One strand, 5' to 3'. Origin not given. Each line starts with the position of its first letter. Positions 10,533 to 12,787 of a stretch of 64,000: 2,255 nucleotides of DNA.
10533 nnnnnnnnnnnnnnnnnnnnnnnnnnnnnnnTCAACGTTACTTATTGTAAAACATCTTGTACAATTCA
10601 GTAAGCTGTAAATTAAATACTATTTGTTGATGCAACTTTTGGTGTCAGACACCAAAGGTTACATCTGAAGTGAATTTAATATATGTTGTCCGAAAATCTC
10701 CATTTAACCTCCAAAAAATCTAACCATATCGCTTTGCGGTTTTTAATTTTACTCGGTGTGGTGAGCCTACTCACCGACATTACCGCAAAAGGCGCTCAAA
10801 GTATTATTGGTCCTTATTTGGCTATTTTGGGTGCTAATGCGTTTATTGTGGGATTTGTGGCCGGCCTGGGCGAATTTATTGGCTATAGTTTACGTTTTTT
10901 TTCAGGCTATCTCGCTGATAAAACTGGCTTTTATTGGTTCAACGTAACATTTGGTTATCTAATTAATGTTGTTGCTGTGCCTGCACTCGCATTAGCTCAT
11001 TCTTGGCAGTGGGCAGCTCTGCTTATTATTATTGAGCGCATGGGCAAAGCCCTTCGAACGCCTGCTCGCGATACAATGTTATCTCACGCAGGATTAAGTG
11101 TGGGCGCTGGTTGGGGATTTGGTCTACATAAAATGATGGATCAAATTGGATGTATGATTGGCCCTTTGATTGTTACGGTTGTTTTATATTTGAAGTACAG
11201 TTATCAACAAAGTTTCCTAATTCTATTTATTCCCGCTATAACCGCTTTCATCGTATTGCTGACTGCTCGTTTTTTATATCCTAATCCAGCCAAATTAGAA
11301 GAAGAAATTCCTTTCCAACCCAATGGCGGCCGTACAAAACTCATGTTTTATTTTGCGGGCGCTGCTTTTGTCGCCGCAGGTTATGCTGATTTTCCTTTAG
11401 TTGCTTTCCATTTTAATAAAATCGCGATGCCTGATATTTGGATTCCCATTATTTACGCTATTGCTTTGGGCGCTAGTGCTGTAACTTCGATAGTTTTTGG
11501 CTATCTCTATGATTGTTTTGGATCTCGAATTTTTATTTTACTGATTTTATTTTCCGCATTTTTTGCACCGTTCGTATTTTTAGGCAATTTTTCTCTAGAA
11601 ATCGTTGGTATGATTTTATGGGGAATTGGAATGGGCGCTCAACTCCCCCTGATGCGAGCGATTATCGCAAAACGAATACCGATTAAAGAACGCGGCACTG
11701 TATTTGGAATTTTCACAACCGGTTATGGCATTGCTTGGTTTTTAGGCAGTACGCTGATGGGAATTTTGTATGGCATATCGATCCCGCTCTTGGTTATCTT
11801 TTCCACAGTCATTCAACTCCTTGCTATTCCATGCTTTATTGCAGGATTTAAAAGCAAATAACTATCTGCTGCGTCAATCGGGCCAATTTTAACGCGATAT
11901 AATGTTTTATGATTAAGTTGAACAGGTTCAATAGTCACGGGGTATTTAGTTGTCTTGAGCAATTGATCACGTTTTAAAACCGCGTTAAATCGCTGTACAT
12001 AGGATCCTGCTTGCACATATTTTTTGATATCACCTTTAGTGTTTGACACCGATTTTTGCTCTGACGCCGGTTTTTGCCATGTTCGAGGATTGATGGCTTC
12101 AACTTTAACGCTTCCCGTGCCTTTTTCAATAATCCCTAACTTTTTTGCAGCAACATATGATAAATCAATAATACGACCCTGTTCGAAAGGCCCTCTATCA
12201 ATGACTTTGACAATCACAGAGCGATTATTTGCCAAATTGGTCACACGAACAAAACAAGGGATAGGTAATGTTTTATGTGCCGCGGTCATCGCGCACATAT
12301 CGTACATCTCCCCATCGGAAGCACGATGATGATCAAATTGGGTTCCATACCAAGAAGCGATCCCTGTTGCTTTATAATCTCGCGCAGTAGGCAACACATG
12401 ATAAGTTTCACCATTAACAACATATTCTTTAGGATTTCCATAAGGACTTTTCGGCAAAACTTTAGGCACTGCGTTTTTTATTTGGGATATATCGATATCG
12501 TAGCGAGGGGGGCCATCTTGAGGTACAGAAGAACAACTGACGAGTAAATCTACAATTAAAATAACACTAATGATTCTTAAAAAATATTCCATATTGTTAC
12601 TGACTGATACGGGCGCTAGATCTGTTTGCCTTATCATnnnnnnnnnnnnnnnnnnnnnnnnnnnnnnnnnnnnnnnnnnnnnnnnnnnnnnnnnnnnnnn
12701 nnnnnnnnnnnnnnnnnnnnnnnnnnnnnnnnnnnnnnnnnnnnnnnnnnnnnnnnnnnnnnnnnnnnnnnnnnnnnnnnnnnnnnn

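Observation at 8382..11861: APH-fold kinase next to a P-loop-kinase/GNAT-acetyltransferase fusion, divergent from an MFS transporter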

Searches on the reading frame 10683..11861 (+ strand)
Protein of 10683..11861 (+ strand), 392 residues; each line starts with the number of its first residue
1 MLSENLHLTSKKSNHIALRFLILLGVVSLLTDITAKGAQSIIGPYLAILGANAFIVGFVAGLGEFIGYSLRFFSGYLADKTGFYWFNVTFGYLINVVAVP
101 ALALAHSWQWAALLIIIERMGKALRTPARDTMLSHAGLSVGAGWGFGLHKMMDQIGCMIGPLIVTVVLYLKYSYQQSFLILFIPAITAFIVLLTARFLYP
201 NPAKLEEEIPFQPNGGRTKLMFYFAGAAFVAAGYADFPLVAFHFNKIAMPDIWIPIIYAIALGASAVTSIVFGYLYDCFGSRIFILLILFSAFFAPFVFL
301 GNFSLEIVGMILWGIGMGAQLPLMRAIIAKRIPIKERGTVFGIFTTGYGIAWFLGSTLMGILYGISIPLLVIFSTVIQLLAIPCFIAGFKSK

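Call 3: search_protein_families(library=pfam, proteins=[window:10683-11861:+], max_evalue=0.01)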
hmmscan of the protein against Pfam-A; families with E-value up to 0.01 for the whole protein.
window:10683-11861:+ (392 aa): 1 family
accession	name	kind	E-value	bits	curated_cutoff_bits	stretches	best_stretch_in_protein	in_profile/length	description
PF07690.21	MFS_1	-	2.4e-23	83.1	33.4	2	254-385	34-168/347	Major Facilitator Superfamily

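Call 4: search_protein_families(library=ncbifam, proteins=[window:10683-11861:+], max_evalue=0.01)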
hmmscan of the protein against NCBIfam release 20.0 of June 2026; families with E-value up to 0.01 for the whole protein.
window:10683-11861:+ (392 aa): 6 families
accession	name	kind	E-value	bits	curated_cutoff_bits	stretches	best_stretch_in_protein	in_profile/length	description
TIGR00895.1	2A0115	subfamily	6.6e-06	25.3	418.55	1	255-363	55-165/398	aromatic acid/H+ symport family MFS transporter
NF012177.1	tet_MFS_42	exception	2.3e-05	23.9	850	1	251-379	35-164/411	tetracycline efflux MFS transporter Tet(42)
TIGR00880.1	2_A_01_02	superfamily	0.00064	19.8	131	1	265-381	11-132/141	multidrug resistance protein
NF049980.1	SfMCT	equivalog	0.0016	17.2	320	1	266-363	263-362/378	L-lactate MFS transporter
NF053757.1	BclibactTpBcbE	equivalog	0.0017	17.3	600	1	285-382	285-382/394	bacillibactin exporter BcbE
TIGR00894.1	2A0114euk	subfamily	0.0039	15.8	626.45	1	261-366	85-194/465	Na(+)-dependent inorganic phosphate cotransporter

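Call 101: search_dna_similar(query=window:10683-11861:+, collection=plasmids, mode=protein, max_rows=12, max_evalue=0.00001)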
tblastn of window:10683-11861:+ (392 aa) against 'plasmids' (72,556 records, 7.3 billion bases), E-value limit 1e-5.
Records with a match: 188; places in all: 196; records where one place covers at least 80% of the query: 112.
Best place of each record, by identity: <60% 188.
By first word of the organism name: Rhizobium 24; Escherichia 23; Burkholderia 18; Paraburkholderia 14; Cupriavidus 13; Salmonella 8; Streptomyces 7; Rhodococcus 6; Paracoccus 6; Ralstonia 6; and 41 more.
By predicted mobility (MOB-suite, as given by PLSDB): non-mobilizable 91; conjugative 60; mobilizable 37.
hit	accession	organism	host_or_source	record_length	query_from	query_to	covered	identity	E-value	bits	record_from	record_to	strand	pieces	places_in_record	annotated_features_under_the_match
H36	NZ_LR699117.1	Aquicella lusitana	Borehole HDN1, spa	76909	10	383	95%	56.3%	2e-108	356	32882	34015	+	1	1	MFS transporter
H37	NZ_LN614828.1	Legionella fallonii LLAP-10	-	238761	5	374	94%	57.0%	6e-104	343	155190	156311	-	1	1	MFS transporter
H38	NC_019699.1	Chroococcidiopsis thermalis PCC 7203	-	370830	13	386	95%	52.5%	2e-94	316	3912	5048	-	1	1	MFS transporter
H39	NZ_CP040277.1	Nostoc sp. C052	Blasia pusilla,pure culture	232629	13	385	95%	51.7%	3e-101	336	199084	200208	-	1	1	MFS transporter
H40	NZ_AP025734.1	Nostoc cf. commune SO-36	-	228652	13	385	95%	51.6%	2e-99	330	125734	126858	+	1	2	MFS transporter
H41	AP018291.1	Calothrix sp. NIES-4105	-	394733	3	386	98%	49.7%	4e-96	321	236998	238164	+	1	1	major facilitator superfamily MFS_1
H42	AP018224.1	Nostoc linckia NIES-25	-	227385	17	385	94%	51.2%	3e-101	335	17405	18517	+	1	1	major facilitator superfamily MFS_1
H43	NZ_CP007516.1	Rubrobacter radiotolerans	-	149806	10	386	96%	46.4%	1e-75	262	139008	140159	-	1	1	MFS transporter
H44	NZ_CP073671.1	Burkholderia cenocepacia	Homo sapiens,blood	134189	13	392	97%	44.2%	1e-62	265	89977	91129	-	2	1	MFS transporter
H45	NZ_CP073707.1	Burkholderia cenocepacia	Homo sapiens,blood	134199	10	392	98%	43.6%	5e-73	254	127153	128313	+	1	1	MFS transporter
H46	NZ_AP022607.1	Mycobacterium branderi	-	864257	5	383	92%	43.1%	4e-61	262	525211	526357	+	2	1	MFS transporter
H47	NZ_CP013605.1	Rhizobium sp. N731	Phaseolus vulgaris,Whole ...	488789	17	386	94%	39.4%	8e-65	231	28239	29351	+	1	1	MFS transporter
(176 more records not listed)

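Call 102: get_annotated_region(hit=H36, flank=5000)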
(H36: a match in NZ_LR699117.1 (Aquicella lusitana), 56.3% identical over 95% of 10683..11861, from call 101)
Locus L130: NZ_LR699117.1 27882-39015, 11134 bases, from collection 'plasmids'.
description: Aquicella lusitana strain SGT-39 plasmid 4
organism: Aquicella lusitana (NCBI taxid 254246)
taxonomy: Bacteria; Pseudomonadota; Gammaproteobacteria; Legionellales; Coxiellaceae; Aquicella; Aquicella lusitana
host: -; source: Borehole HDN1, spa; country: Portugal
typing (MOB-suite, as given by PLSDB): non-mobilizable
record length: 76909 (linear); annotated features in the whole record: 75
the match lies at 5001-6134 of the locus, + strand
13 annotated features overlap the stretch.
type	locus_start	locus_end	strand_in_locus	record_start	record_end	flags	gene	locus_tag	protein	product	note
CDS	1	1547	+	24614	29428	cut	mobF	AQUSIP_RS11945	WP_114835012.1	MobF family relaxase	-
CDS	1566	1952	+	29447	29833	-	-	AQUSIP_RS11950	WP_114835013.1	hypothetical protein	-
CDS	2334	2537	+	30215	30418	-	-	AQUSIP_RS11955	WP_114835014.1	hypothetical protein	-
CDS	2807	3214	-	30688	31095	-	-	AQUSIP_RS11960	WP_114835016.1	DUF6573 family protein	-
CDS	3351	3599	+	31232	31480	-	-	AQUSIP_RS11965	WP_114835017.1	DUF6471 domain-containing protein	-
CDS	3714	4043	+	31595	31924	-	-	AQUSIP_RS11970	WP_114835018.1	multidrug efflux SMR transporter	-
CDS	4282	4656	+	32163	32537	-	crcB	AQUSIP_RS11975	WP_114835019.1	fluoride efflux transporter CrcB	GO:1903424 - fluoride transmembrane transport [Evidence IEA]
CDS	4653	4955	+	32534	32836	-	-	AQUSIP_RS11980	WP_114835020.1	DUF190 domain-containing protein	-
CDS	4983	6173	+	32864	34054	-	-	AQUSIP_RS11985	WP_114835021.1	MFS transporter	-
CDS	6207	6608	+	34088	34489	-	-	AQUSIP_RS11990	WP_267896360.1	arsenate reductase ArsC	-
CDS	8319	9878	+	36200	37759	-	ltrA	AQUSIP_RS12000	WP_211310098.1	group II intron reverse transcriptase/maturase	GO:0000373 - Group II intron splicing [Evidence IEA]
CDS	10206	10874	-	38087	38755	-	-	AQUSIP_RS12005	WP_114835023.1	hypothetical protein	-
CDS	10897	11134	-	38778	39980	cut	-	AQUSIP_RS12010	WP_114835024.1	tyrosine-type recombinase/integrase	GO:0015074 - DNA integration [Evidence IEA]; GO:0006310 - DNA recombination [Evidence IEA]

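Call 103: get_annotated_region(hit=H37, flank=5000)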
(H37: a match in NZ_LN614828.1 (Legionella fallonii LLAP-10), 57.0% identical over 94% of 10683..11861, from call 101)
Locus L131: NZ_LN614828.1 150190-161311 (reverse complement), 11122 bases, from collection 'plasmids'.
description: Legionella fallonii LLAP-10 plasmid II, complete sequence
organism: Legionella fallonii LLAP-10 (NCBI taxid 1212491)
taxonomy: Bacteria; Pseudomonadota; Gammaproteobacteria; Legionellales; Legionellaceae; Legionella; Legionella fallonii; Legionella fallonii LLAP-10
host: -; source: -; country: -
typing (MOB-suite, as given by PLSDB): conjugative; relaxase MOBF; mating-pair formation MPF_F
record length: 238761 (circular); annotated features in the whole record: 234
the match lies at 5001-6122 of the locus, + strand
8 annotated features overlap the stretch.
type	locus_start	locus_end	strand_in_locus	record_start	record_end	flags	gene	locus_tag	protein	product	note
CDS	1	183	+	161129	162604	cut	-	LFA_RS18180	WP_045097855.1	efflux RND transporter periplasmic adaptor subunit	GO:0006810 - transport [Evidence IEA]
CDS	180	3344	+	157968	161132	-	-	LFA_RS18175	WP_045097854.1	efflux RND transporter permease subunit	-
CDS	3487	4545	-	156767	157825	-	-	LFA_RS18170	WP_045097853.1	DMT family transporter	-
CDS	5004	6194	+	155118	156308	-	-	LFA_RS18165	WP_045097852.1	MFS transporter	-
CDS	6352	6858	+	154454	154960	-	-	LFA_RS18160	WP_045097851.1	DUF2231 domain-containing protein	-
CDS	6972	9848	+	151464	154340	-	-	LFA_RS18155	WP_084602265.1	multicopper oxidase domain-containing protein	-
CDS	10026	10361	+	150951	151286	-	-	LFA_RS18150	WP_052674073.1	hypothetical protein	-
CDS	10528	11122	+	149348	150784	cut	-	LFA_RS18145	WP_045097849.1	hypothetical protein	-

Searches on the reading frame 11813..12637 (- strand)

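Call 3: search_protein_families(library=pfam, proteins=[window:11813-12637:-], max_evalue=0.01)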
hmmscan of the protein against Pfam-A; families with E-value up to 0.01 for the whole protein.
window:11813-12637:- (274 aa): 2 families
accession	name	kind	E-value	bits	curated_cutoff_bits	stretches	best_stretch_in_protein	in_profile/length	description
PF03330.24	DPBB_1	-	3.7e-24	85.2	28.8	1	90-178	2-82/83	Lytic transglycolase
PF05036.18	SPOR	-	0.0015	19.2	21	1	207-255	6-52/76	SPOR domain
